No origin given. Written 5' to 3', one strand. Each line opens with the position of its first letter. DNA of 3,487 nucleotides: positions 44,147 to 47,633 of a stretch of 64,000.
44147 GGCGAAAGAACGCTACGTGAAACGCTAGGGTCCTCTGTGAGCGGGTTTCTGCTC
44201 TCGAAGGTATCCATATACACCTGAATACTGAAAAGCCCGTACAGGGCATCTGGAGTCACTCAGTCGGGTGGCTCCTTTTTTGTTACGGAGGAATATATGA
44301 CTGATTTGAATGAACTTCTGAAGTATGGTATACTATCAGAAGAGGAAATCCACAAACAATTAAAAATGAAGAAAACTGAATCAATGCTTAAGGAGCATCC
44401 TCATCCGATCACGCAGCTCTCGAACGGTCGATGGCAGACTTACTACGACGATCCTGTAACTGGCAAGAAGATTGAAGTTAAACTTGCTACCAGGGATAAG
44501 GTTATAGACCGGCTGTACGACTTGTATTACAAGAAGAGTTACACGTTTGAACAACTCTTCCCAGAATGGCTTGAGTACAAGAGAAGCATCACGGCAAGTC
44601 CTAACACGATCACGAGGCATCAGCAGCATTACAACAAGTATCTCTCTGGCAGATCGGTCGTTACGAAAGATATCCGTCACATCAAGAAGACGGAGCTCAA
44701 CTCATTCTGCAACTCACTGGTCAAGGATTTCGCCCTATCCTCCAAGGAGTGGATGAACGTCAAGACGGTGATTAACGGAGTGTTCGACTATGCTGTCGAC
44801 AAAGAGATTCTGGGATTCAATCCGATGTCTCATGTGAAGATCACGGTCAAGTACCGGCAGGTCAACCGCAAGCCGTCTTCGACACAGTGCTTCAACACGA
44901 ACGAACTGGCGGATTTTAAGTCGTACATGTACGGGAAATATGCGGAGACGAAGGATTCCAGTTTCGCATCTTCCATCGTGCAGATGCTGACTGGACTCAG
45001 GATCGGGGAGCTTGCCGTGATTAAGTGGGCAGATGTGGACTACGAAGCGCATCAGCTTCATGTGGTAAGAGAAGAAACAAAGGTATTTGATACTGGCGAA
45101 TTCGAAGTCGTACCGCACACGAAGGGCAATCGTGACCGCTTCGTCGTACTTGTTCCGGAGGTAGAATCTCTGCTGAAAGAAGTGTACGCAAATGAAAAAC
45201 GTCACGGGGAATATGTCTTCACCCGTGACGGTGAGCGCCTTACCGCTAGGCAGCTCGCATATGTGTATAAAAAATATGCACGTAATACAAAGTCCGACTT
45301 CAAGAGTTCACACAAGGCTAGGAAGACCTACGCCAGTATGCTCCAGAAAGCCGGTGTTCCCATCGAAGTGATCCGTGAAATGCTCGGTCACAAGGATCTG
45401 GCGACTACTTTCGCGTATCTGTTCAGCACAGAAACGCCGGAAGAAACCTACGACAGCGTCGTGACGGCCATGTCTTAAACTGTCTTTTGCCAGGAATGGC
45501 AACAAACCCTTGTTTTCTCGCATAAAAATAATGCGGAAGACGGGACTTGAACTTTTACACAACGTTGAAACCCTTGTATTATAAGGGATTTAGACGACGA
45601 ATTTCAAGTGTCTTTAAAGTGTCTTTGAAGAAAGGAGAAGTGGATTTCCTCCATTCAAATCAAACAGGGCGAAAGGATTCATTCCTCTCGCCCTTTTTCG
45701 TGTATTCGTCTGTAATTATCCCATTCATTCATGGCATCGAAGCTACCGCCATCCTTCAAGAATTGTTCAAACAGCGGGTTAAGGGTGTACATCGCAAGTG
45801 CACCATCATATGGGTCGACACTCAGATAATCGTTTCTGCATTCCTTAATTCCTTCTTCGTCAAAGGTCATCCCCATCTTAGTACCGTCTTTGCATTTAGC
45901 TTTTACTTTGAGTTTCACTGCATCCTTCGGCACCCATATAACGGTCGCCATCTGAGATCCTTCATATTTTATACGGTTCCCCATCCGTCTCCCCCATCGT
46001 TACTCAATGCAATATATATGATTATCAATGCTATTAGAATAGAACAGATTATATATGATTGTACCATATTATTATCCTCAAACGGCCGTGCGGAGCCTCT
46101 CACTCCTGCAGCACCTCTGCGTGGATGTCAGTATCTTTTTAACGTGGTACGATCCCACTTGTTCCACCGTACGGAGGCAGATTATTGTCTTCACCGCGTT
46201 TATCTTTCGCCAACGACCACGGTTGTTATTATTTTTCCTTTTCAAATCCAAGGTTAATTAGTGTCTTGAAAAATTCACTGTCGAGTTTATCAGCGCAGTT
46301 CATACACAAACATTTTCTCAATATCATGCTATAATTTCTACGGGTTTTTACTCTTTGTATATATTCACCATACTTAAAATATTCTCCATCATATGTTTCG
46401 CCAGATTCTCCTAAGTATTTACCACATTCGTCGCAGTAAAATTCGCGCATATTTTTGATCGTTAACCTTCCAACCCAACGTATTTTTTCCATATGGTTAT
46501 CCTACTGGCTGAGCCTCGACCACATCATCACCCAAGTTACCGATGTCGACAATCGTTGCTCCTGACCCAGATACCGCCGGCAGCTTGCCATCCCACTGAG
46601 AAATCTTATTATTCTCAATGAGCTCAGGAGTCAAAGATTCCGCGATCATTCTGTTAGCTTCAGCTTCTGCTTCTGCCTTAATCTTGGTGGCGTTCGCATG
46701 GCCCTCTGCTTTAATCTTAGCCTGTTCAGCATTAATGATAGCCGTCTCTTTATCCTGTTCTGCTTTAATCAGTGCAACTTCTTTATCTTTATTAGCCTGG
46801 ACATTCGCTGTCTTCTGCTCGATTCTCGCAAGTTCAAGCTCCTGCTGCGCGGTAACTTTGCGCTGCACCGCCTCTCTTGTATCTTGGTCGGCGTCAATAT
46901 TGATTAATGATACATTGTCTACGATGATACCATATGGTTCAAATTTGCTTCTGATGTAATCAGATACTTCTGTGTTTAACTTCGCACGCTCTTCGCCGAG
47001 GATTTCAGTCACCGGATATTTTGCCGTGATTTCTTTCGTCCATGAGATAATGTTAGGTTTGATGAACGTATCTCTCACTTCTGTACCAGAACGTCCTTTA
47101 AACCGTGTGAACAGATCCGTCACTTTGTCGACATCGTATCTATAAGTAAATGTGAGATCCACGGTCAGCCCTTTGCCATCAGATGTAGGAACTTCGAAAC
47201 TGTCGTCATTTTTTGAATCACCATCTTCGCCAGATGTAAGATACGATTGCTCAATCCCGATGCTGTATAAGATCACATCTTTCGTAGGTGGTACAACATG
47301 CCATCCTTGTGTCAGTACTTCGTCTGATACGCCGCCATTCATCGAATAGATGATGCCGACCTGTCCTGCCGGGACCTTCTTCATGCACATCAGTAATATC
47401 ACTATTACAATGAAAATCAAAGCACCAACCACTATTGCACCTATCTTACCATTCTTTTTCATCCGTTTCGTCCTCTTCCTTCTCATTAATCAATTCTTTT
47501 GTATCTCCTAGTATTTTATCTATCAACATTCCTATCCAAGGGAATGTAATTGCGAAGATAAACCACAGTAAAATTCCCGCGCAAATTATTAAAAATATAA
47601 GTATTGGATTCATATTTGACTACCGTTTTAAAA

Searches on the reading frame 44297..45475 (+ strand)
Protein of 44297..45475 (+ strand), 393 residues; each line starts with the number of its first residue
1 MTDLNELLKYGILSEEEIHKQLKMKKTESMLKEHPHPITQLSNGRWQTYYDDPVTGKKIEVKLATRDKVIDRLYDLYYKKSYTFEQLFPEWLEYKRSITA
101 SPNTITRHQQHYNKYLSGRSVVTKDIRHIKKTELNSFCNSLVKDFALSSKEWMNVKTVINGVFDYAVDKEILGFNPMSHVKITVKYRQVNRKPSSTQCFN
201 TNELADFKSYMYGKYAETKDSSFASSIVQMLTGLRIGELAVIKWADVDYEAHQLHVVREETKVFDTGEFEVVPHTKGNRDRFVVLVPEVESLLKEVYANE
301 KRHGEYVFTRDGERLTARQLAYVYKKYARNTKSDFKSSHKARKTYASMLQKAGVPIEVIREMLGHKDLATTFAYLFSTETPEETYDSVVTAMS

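Call 66: search_protein_families(library=pfam, proteins=[window:44297-45475:+], max_evalue=0.001)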
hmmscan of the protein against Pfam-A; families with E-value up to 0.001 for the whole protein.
window:44297-45475:+ (393 aa): 1 family
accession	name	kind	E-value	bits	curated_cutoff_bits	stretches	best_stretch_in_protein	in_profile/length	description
PF00589.27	Phage_integrase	-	1.3e-23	84.1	27.1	1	228-375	30-166/172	Phage integrase family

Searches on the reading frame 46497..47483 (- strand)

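Call 66: search_protein_families(library=pfam, proteins=[window:46497-47483:-], max_evalue=0.001)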
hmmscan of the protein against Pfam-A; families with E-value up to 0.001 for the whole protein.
window:46497-47483:- (328 aa): 1 family
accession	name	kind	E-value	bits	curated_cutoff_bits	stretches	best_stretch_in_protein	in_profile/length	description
PF01145.31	Band_7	-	2.4e-28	99.8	23.6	1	36-225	2-173/176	SPFH domain / Band 7 family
